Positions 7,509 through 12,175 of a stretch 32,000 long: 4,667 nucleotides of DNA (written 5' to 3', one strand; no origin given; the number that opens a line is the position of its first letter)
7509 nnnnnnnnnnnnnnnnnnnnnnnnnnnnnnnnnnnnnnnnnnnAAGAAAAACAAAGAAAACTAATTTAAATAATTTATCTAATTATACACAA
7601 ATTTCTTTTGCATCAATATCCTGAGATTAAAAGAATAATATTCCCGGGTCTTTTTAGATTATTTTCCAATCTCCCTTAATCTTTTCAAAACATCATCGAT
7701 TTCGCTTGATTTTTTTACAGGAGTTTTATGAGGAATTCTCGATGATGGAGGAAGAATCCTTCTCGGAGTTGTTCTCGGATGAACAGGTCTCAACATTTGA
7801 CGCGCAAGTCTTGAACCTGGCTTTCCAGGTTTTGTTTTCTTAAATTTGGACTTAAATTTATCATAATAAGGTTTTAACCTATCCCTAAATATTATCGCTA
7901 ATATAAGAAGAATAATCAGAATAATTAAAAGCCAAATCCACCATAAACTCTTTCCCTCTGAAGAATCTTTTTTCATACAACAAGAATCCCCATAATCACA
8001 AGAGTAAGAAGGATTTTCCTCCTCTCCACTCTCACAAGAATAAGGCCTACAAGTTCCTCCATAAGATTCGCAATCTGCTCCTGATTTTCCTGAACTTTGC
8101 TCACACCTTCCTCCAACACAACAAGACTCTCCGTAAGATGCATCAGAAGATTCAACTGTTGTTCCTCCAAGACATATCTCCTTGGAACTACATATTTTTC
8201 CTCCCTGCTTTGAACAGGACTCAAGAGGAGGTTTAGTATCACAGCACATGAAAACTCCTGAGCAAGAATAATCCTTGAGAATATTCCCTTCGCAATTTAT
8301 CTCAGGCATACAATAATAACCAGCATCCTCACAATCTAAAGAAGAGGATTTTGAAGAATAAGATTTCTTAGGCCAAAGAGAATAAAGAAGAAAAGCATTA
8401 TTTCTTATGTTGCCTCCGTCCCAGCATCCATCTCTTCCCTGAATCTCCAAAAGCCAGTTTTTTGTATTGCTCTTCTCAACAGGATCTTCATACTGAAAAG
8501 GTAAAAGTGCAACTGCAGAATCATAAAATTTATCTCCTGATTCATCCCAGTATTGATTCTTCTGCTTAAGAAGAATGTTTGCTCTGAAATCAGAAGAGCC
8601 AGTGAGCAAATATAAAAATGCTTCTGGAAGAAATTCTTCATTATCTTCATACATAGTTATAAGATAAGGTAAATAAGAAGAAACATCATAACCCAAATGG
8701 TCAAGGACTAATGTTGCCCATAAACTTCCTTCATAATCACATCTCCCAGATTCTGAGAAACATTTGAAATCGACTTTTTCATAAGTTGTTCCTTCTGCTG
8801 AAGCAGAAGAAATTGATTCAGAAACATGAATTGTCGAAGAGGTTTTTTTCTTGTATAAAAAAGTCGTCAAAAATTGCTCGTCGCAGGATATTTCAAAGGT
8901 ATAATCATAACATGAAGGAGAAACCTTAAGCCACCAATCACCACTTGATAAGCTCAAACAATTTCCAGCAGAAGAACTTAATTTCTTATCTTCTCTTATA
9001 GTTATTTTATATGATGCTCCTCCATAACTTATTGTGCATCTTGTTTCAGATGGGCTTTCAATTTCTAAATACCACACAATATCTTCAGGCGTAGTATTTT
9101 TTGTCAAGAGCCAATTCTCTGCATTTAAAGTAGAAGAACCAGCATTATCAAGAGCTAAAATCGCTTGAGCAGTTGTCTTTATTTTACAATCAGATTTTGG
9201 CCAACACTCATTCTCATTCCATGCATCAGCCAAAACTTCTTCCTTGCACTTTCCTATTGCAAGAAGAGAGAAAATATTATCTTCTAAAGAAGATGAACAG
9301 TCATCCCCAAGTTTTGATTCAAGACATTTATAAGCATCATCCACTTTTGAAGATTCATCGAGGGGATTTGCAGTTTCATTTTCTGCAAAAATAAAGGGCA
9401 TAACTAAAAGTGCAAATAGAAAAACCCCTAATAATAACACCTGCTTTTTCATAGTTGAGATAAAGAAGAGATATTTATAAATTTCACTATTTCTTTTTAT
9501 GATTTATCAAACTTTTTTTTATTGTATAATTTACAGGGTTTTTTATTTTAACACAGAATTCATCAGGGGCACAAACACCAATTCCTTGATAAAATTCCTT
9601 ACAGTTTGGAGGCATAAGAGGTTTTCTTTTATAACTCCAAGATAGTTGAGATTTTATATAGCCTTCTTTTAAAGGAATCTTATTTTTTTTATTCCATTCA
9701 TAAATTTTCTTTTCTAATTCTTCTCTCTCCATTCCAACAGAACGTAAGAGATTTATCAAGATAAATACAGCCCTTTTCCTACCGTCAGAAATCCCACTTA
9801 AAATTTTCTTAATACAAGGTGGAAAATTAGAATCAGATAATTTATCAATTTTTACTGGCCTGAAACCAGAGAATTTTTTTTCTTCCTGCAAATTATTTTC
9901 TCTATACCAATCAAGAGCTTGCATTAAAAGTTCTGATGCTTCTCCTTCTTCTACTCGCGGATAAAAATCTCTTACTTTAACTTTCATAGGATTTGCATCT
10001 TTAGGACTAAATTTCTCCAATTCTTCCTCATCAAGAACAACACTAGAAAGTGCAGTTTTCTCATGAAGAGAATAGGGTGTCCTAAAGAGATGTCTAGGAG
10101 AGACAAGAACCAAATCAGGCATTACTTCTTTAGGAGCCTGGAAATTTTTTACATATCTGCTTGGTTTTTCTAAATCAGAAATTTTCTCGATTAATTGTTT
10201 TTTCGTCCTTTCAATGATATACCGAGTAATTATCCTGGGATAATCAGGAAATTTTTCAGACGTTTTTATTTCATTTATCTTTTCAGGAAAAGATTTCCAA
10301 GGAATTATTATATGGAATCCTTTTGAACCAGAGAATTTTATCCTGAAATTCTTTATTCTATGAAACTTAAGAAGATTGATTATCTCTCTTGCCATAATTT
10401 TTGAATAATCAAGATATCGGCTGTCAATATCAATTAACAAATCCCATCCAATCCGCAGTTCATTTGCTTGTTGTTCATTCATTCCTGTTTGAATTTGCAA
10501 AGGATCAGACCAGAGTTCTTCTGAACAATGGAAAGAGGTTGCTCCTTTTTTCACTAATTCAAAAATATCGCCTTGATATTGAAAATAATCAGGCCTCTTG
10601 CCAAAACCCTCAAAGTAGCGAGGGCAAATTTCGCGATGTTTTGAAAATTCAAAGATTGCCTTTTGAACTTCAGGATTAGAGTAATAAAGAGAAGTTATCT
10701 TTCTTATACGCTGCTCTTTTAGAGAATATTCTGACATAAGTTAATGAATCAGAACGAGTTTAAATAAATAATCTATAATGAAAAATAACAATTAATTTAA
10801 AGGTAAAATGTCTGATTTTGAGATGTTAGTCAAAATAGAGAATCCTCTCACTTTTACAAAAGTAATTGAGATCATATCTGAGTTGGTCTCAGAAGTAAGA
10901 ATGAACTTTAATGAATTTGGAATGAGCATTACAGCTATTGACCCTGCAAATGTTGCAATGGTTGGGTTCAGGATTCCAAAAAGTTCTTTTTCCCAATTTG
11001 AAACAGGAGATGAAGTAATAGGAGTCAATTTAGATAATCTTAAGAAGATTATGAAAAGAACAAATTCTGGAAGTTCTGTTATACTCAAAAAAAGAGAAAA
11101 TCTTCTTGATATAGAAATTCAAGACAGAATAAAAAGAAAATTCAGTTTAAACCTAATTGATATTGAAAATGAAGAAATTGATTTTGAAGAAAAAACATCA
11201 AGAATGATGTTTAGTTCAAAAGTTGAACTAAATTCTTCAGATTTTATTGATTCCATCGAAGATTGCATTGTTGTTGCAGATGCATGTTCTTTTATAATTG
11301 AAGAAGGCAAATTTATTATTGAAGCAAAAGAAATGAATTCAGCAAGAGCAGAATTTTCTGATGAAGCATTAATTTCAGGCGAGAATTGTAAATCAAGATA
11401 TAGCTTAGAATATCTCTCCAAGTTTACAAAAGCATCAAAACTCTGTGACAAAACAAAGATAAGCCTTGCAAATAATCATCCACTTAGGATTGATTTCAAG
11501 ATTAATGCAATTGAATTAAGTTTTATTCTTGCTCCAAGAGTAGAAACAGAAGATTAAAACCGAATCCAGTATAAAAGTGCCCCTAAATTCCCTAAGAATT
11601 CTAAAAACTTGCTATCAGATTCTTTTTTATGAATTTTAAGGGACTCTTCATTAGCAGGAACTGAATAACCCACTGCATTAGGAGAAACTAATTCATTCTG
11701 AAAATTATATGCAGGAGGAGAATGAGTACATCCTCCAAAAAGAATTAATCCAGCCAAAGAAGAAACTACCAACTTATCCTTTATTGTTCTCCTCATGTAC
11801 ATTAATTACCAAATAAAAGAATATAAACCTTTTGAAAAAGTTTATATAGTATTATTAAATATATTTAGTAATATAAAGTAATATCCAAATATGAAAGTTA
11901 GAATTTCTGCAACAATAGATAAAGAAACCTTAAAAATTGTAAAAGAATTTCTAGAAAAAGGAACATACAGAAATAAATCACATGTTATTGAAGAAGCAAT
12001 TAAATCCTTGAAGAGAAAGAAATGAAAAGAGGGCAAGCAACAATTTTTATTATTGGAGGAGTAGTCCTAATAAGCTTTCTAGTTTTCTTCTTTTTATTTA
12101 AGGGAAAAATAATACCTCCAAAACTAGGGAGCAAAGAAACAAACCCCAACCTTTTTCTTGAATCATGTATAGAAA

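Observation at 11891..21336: Nine-gene translationally coupled operon of prepilin-like proteins and giant Cys-rich secreted proteins: a candidate uncharacterised surface appendage/adhesion system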

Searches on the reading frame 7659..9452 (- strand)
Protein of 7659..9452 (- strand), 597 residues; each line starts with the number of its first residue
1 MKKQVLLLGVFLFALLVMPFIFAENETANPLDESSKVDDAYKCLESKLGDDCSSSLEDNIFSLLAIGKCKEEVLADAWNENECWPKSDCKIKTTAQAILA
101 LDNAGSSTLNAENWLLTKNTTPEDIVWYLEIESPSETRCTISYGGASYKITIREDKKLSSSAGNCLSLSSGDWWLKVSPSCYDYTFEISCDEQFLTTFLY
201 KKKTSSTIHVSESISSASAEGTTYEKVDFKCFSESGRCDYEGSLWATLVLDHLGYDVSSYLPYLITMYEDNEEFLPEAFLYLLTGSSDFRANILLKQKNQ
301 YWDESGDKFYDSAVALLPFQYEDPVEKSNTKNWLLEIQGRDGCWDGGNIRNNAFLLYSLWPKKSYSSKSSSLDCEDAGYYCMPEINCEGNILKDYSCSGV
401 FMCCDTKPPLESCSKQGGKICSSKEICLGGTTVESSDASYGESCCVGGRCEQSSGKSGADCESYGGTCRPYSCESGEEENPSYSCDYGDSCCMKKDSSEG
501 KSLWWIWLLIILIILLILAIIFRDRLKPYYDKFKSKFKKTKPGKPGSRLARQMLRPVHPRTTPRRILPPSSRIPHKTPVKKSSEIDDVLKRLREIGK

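Call 8: search_protein_families(library=pfam, proteins=[window:7659-9452:-], max_evalue=0.01)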
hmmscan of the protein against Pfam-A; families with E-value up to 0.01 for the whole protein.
window:7659-9452:- (597 aa): 1 family
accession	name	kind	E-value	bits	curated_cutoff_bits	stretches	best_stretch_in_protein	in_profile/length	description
PF11669.13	WBP-1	-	7.9e-05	23.7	28.1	1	483-528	1-46/102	WW domain-binding protein 1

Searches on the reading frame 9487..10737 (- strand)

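Call 8: search_protein_families(library=pfam, proteins=[window:9487-10737:-], max_evalue=0.01)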
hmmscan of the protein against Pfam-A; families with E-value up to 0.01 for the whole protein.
window:9487-10737:- (416 aa): 2 families
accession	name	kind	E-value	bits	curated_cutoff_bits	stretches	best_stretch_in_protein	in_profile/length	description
PF04104.19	DNA_primase_lrg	-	5.6e-06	26.3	22.4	1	261-382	65-191/266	Eukaryotic and archaeal DNA primase, large subunit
PF01896.25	DNA_primase_S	-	0.00011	23.1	26.8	1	111-235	23-161/163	DNA primase small subunit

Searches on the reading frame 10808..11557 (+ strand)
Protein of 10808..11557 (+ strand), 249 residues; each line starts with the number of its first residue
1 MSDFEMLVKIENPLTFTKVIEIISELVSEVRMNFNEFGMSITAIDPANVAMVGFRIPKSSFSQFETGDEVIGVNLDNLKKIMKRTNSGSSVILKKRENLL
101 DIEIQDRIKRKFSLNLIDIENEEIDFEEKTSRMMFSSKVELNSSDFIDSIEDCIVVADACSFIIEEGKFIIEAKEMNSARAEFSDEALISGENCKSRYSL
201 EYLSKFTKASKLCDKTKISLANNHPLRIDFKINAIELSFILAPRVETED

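Call 8: search_protein_families(library=pfam, proteins=[window:10808-11557:+], max_evalue=0.01)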
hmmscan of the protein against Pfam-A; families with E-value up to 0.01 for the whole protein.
window:10808-11557:+ (249 aa): 2 families
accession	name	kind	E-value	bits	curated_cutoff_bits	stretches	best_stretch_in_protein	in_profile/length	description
PF00705.23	PCNA_N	-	8.3e-14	51.8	20.3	1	9-121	5-123/127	Proliferating cell nuclear antigen, N-terminal domain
PF02747.20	PCNA_C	-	1.9e-08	35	23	1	190-244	73-127/128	Proliferating cell nuclear antigen, C-terminal domain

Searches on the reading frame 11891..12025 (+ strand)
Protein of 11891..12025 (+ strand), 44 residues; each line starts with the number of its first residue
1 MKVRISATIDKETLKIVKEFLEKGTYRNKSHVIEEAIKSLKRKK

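Call 3: search_protein_families(library=pfam, proteins=[window:11891-12025:+], max_evalue=1)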
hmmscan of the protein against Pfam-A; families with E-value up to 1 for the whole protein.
window:11891-12025:+ (44 aa): 1 family
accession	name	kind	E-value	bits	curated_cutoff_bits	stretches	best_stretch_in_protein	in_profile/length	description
PF01402.27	RHH_1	-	0.00022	21.5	20.5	1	4-41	1-37/39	Ribbon-helix-helix protein, copG family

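Call 4: search_protein_families(library=ncbifam, proteins=[window:11891-12025:+], max_evalue=1)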
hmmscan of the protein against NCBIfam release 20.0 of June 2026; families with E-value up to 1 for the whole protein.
window:11891-12025:+ (44 aa): 6 families
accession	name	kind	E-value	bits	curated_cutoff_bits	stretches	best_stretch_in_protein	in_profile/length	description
TIGR02606.1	antidote_CC2985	hypoth_equivalog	0.0005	20.1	46.2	1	6-43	3-40/70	type II toxin-antitoxin system ParD family antitoxin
NF058555.1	TransRegCdrSHalo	equivalog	0.011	15.7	100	1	4-39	3-38/61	transcriptional regulator CdrS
NF003381.0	PRK04460.1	equivalog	0.059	13.5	105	1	3-39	5-41/139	nickel-responsive transcriptional regulator NikR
TIGR02793.1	nikR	equivalog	0.065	13.5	175.45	1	4-38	2-36/129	nickel-responsive transcriptional regulator NikR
NF002169.0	PRK01002.1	subfamily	0.065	13.2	111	1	3-39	5-41/141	nickel responsive regulator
NF002815.0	PRK02967.1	equivalog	0.1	12.7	83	1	4-39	3-38/139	nickel-responsive transcriptional regulator NikR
